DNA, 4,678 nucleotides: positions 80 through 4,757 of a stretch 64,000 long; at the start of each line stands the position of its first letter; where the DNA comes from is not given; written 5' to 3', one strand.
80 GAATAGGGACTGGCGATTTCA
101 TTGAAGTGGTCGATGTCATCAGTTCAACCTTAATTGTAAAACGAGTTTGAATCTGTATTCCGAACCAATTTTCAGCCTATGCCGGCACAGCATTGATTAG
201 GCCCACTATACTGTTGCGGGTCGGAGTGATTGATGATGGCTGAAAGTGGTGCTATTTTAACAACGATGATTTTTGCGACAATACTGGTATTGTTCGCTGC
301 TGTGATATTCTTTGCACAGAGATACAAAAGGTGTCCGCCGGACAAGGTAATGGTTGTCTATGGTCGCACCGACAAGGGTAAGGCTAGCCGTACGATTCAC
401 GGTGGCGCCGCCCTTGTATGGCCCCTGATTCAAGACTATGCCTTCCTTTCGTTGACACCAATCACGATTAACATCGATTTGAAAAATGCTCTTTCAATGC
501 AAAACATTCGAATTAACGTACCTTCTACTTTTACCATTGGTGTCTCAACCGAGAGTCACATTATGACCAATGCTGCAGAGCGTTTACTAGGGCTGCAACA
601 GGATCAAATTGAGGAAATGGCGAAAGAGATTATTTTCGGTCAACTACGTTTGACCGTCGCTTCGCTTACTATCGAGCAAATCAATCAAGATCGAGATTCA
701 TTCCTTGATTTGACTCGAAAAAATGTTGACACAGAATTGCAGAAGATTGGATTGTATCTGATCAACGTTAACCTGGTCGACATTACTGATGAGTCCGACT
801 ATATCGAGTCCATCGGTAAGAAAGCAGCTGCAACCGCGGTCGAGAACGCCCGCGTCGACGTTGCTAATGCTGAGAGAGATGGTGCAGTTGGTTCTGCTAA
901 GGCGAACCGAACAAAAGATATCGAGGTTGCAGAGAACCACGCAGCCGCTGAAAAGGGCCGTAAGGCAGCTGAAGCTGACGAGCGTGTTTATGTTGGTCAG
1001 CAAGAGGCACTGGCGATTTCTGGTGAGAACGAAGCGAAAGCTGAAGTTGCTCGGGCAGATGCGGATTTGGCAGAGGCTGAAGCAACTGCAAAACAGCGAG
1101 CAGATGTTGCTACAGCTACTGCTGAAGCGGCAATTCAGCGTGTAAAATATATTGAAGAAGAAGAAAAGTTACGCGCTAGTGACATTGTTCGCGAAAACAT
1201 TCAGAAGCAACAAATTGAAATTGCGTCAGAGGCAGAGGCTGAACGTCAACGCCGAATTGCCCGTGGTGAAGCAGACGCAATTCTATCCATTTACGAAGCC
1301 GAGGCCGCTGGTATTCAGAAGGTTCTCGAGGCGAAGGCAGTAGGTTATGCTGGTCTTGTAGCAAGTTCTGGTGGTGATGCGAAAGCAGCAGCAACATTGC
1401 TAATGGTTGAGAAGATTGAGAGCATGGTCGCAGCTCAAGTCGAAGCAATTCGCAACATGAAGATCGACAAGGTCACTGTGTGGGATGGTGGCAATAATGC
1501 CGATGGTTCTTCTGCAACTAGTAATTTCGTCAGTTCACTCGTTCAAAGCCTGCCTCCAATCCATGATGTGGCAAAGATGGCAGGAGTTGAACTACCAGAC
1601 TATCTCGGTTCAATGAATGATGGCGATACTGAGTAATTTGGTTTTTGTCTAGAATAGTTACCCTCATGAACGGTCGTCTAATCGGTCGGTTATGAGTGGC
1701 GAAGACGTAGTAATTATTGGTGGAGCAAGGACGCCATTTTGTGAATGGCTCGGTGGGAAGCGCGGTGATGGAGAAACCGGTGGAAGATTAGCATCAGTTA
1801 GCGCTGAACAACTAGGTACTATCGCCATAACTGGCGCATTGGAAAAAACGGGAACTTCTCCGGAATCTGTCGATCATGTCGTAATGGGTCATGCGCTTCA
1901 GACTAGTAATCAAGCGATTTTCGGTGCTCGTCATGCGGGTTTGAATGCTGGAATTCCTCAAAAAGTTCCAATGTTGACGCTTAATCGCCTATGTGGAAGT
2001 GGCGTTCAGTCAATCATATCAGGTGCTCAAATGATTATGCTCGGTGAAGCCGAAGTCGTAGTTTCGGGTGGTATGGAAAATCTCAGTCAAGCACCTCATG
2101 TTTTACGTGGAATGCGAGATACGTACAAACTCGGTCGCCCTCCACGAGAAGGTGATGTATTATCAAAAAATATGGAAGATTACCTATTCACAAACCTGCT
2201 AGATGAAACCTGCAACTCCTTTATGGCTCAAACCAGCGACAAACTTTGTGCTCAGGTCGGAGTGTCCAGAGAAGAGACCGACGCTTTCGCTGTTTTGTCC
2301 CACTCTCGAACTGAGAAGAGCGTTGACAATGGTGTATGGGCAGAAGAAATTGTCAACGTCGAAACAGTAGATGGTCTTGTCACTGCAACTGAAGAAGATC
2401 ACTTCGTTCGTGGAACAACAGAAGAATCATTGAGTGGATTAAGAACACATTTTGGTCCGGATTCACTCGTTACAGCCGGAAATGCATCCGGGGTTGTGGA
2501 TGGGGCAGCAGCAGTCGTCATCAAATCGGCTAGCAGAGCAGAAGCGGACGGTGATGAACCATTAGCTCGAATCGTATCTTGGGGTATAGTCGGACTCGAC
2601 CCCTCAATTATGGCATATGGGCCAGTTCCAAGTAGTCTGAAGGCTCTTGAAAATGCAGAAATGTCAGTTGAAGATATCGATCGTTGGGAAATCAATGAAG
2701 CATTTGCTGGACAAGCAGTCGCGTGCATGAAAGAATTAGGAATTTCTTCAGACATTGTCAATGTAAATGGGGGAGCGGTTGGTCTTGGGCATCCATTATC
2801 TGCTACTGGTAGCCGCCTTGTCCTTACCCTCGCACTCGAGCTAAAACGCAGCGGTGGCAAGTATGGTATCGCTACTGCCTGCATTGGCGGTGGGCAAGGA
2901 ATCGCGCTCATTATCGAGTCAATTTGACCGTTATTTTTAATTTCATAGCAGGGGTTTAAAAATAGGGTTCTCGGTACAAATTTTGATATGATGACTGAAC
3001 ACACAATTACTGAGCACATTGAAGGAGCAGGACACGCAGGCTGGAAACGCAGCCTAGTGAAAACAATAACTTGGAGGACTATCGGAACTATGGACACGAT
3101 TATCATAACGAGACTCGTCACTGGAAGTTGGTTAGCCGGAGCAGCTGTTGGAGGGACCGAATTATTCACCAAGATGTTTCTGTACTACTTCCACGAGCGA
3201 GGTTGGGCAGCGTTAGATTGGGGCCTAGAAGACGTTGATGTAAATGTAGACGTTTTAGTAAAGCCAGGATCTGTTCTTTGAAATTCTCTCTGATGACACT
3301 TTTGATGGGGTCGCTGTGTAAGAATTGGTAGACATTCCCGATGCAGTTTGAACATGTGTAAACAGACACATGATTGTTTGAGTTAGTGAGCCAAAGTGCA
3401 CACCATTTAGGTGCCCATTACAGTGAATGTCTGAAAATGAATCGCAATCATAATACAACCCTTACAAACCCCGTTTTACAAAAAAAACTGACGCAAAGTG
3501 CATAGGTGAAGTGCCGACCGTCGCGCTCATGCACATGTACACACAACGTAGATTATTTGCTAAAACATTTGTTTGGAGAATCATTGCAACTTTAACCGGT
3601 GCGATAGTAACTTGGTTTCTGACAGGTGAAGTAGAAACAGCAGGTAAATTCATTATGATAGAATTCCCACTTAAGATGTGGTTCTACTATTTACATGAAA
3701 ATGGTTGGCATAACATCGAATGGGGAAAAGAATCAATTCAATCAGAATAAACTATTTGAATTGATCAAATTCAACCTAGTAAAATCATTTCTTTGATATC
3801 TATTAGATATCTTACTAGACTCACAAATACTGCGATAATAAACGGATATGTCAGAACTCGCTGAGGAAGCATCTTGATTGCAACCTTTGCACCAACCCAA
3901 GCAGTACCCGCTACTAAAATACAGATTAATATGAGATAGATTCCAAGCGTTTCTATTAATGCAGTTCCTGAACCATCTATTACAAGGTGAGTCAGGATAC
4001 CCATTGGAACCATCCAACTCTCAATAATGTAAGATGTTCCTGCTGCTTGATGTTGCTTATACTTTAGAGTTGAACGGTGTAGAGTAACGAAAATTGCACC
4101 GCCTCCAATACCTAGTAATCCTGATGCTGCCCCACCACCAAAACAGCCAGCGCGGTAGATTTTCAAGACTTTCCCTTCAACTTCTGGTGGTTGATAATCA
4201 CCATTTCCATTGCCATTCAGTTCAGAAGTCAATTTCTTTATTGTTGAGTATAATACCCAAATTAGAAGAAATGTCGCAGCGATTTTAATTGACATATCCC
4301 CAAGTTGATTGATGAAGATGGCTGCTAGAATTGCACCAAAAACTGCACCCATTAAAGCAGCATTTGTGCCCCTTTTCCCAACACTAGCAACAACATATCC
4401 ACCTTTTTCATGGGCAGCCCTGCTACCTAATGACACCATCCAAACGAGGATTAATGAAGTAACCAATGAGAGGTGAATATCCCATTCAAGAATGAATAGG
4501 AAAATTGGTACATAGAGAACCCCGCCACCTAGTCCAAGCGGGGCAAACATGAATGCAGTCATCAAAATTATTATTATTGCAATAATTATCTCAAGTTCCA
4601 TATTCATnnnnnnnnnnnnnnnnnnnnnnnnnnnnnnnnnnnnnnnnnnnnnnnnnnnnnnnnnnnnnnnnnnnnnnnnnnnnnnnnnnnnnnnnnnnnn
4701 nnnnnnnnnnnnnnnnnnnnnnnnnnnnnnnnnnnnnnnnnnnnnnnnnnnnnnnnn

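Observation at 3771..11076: Seven-gene ArsR-TusA-DsrE-rhodanese/MBL-FeS::NrfD-molybdoenzyme-TauE operon: candidate cytoplasmic persulfide/sulfite oxidation and export module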

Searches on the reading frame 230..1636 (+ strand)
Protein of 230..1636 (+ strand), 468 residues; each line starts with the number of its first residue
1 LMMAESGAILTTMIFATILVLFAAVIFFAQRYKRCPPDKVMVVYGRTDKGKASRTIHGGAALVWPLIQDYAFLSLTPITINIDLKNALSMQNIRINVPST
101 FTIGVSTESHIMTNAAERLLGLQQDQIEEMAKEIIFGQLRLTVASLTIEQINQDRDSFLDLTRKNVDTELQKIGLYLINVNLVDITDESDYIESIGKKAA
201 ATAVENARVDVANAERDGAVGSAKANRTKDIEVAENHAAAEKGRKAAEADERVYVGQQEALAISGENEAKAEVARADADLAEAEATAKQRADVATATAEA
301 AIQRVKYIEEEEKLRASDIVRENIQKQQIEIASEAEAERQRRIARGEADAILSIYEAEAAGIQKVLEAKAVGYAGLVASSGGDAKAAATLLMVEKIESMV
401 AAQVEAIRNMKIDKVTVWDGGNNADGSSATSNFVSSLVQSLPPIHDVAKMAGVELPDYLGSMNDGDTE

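Call 29: search_protein_families(library=pfam, proteins=[window:230-1636:+], max_evalue=0.001)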
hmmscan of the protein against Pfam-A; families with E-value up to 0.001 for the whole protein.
window:230-1636:+ (468 aa): 2 families
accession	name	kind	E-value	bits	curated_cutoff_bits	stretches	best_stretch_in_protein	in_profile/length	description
PF01145.31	Band_7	-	4.7e-27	95.6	23.6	1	36-215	4-175/176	SPFH domain / Band 7 family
PF15975.10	Flot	-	3.9e-08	33.9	27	1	336-450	1-121/124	Flotillin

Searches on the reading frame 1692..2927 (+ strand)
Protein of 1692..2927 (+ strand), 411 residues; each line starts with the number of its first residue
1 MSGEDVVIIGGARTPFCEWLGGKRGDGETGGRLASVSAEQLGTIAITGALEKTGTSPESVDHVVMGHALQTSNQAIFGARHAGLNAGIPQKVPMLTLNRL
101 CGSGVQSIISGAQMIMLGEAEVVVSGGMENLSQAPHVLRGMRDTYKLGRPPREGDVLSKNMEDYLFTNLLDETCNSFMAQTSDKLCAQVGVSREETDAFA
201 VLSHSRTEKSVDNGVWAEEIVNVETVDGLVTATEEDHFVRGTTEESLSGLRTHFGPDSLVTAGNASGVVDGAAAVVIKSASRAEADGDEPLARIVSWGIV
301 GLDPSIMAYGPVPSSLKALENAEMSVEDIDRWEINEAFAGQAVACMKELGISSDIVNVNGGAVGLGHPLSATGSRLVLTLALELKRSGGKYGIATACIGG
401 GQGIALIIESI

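Call 29: search_protein_families(library=pfam, proteins=[window:1692-2927:+], max_evalue=0.001)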
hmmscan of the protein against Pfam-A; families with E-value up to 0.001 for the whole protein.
window:1692-2927:+ (411 aa): 2 families
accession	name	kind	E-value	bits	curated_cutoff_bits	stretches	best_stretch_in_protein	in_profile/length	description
PF00108.29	Thiolase_N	-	2.1e-63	214.6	26.4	1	6-280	1-259/260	Thiolase, N-terminal domain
PF02803.24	Thiolase_C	-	2.2e-46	157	27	1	289-409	2-122/123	Thiolase, C-terminal domain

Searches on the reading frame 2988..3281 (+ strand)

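Call 29: search_protein_families(library=pfam, proteins=[window:2988-3281:+], max_evalue=0.001)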
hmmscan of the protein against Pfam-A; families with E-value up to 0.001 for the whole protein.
window:2988-3281:+ (97 aa): 1 family
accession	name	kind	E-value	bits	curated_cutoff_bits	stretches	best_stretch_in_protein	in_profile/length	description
PF09834.14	DUF2061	-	5.7e-19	68.7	23.1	1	23-74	1-52/52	Predicted membrane protein (DUF2061)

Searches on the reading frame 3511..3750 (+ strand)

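Call 29: search_protein_families(library=pfam, proteins=[window:3511-3750:+], max_evalue=0.001)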
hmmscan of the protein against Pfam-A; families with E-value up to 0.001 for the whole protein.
window:3511-3750:+ (79 aa): 1 family
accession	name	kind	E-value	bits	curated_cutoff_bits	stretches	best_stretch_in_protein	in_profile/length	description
PF09834.14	DUF2061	-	4.6e-14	53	23.1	1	17-66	2-51/52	Predicted membrane protein (DUF2061)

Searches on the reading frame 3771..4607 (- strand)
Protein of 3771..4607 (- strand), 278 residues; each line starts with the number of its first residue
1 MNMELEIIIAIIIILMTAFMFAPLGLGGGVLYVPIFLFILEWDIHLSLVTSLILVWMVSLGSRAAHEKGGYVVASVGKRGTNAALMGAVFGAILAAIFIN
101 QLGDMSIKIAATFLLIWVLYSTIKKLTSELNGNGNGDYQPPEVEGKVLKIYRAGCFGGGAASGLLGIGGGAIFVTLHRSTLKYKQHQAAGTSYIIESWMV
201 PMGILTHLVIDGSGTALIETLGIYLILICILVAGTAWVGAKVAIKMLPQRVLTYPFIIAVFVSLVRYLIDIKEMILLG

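Call 4: search_protein_families(library=pfam, proteins=[window:3771-4607:-], max_evalue=0.01)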
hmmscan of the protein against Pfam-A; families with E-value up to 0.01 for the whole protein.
window:3771-4607:- (278 aa): 1 family
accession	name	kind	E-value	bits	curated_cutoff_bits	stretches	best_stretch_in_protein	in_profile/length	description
PF01925.25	TauE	-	1.6e-23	84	32.6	1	11-266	2-236/237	Sulfite exporter TauE/SafE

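Call 5: search_protein_families(library=ncbifam, proteins=[window:3771-4607:-], max_evalue=0.01)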
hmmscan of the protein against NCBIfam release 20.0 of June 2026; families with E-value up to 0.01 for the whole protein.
window:3771-4607:- (278 aa): 1 family
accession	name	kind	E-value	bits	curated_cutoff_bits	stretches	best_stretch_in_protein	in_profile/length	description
NF040961.1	MamO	equivalog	0.0006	18.3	800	1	159-266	539-646/648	magnetosome protein MamO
